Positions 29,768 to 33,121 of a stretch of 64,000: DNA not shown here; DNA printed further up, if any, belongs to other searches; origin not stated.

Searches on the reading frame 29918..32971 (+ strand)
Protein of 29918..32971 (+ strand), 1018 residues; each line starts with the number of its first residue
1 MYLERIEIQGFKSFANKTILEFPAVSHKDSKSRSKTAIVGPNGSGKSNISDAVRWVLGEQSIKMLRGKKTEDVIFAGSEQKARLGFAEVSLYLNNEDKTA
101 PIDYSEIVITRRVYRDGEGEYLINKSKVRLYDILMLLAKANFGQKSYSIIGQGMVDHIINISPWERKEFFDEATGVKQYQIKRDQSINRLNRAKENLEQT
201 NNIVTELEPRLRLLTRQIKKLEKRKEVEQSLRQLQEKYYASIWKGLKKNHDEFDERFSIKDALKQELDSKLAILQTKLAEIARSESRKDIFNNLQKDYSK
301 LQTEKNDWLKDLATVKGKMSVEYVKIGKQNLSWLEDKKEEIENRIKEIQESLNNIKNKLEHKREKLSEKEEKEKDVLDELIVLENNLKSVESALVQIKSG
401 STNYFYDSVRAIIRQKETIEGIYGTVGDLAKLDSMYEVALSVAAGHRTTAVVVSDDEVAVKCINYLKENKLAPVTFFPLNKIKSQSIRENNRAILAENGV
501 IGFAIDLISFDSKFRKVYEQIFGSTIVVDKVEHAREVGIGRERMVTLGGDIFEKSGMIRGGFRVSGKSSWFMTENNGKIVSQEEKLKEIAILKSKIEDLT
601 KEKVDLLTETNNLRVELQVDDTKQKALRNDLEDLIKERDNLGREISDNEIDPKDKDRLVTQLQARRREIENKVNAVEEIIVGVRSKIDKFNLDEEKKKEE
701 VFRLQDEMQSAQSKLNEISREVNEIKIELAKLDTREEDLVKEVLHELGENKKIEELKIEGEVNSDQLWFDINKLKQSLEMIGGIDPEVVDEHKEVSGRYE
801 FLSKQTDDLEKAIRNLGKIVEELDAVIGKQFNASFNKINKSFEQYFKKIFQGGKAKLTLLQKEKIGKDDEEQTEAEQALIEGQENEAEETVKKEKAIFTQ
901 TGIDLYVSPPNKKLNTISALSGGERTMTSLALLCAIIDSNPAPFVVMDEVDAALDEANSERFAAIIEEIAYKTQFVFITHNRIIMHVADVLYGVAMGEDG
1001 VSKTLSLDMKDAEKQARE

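Call 13: search_protein_families(library=pfam, proteins=[window:29918-32971:+], max_evalue=0.001)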
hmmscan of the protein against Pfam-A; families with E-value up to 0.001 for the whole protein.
window:29918-32971:+ (1018 aa): 6 families
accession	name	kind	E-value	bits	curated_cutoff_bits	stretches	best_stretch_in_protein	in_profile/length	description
PF02463.25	SMC_N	-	1.4e-64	218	40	1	2-1002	1-219/220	RecF/RecN/SMC N terminal domain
PF06470.18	SMC_hinge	-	1.6e-30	106.3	22.5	1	420-537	2-115/116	SMC proteins Flexible Hinge Domain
PF13304.12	AAA_21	-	5e-10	40.4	27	1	36-112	2-69/304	AAA domain, putative AbiEii toxin, Type IV TA system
PF13476.12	AAA_23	-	4.3e-06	28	27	1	5-360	1-201/201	AAA domain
PF13555.12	AAA_29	-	0.00016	21.7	27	1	33-57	22-46/61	P-loop containing region of AAA domain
PF13175.12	AAA_15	-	0.00033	20.8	32.1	1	1-376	1-285/374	AAA ATPase domain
